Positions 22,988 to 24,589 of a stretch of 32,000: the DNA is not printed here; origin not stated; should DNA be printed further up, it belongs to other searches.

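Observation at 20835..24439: Phosphonate operon ends in an iron-type alcohol dehydrogenase, predicting 2-hydroxyethylphosphonate rather than 2-aminoethylphosphonate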

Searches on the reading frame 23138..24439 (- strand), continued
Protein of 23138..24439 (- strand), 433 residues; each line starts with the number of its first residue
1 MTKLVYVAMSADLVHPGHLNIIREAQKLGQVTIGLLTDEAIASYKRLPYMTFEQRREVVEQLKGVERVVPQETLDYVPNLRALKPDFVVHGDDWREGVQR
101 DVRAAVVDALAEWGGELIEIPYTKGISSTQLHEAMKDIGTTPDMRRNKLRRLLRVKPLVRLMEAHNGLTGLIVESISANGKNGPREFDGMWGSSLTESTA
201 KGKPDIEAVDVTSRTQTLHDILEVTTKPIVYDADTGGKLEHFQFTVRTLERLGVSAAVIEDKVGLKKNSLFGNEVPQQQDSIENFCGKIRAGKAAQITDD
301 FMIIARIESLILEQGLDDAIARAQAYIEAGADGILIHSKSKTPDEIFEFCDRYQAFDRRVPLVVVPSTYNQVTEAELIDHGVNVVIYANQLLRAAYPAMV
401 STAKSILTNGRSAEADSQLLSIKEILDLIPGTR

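Call 72: search_protein_families(library=pfam, proteins=[L020:13476-14444:+, L011:13513-14442:+, L038:13628-14461:+, L017:13497-14435:+, L054:7716-9959:+, L045:14803-15474:+, L037:11220-12500:+, L056:8810-9976:+], max_evalue=0.001)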
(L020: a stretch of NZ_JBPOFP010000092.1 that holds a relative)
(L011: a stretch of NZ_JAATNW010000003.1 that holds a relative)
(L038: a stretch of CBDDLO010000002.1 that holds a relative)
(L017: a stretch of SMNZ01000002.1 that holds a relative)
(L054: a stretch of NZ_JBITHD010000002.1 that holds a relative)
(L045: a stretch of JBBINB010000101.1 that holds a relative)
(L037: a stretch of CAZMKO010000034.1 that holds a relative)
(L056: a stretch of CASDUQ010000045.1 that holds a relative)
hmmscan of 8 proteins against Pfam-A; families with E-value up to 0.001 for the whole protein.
L020:13476-14444:+ (323 aa): 1 family
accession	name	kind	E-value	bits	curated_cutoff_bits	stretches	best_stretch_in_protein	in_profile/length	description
PF04991.19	LicD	-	1.6e-12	48.4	22.6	1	145-221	8-76/227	LicD family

L011:13513-14442:+ (310 aa): 1 family
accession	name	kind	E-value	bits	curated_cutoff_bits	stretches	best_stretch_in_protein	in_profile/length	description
PF04991.19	LicD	-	2.3e-13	51.2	22.6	1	131-178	4-50/227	LicD family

L038:13628-14461:+ (278 aa): 1 family
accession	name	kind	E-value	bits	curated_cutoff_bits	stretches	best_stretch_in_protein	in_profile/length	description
PF04991.19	LicD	-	1.1e-13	52.3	22.6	1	35-94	3-62/227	LicD family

L017:13497-14435:+ (313 aa): 1 family
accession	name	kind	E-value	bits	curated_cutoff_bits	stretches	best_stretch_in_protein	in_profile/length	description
PF04991.19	LicD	-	2.8e-13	50.9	22.6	1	130-167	5-42/227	LicD family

L054:7716-9959:+ (748 aa): 16 families
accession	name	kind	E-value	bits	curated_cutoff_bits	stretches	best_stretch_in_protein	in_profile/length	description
PF13432.12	TPR_16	-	1.7e-20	73.6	32.7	2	91-153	2-64/65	Tetratricopeptide repeat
PF07719.23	TPR_2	-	7.5e-20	69.8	27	1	120-152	1-33/34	Tetratricopeptide repeat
PF14559.12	TPR_19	-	2e-19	70.1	25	2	98-152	3-57/68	Tetratricopeptide repeat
PF13428.12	TPR_14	-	1.5e-18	65.8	23.5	1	121-163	2-44/44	Tetratricopeptide repeat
PF13176.12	TPR_7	-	1.2e-17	62.8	27.9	0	339-365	4-29/36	Tetratricopeptide repeat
PF00515.34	TPR_1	-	3.6e-16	58.6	27.8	0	89-119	4-34/34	Tetratricopeptide repeat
PF13181.12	TPR_8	-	5.2e-15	54.7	25.7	0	88-118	3-33/34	Tetratricopeptide repeat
PF13414.12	TPR_11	-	1.9e-11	43.9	26.8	1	169-198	9-38/42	TPR repeat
PF13424.12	TPR_12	-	6.1e-11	42.8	30.1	1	120-182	2-73/77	Tetratricopeptide repeat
PF13431.12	TPR_17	-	2.6e-10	40.2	24.4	0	108-140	1-33/34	Tetratricopeptide repeat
PF04991.19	LicD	-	4.6e-09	37.1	22.6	0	556-581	8-33/227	LicD family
PF13174.12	TPR_6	-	2.4e-08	34.5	26.3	0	124-153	4-33/33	Tetratricopeptide repeat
PF23914.1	TPR_CcmH_CycH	-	3e-07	30.8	42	1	90-185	54-152/158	Cytochrome c-type biogenesis protein H TPR domain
PF24575.1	TPR_Slam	-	3e-05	24.8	35.2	0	84-140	45-101/104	Surface lipoprotein assembly modifier, N-terminal TPR repeats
PF12895.13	ANAPC3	-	8.3e-05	23.2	27.2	0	98-143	35-79/82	Anaphase-promoting complex, cyclosome, subunit 3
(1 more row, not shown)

L045:14803-15474:+ (224 aa): 1 family
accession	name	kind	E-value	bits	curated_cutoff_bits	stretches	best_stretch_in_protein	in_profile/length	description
PF04991.19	LicD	-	3.5e-11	44.1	22.6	1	58-106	3-51/227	LicD family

L037:11220-12500:+ (427 aa): 0 families

L056:8810-9976:+ (389 aa): 1 family
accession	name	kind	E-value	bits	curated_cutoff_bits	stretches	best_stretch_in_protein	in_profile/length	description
PF04991.19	LicD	-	2.3e-25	90.4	22.6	1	153-359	3-227/227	LicD family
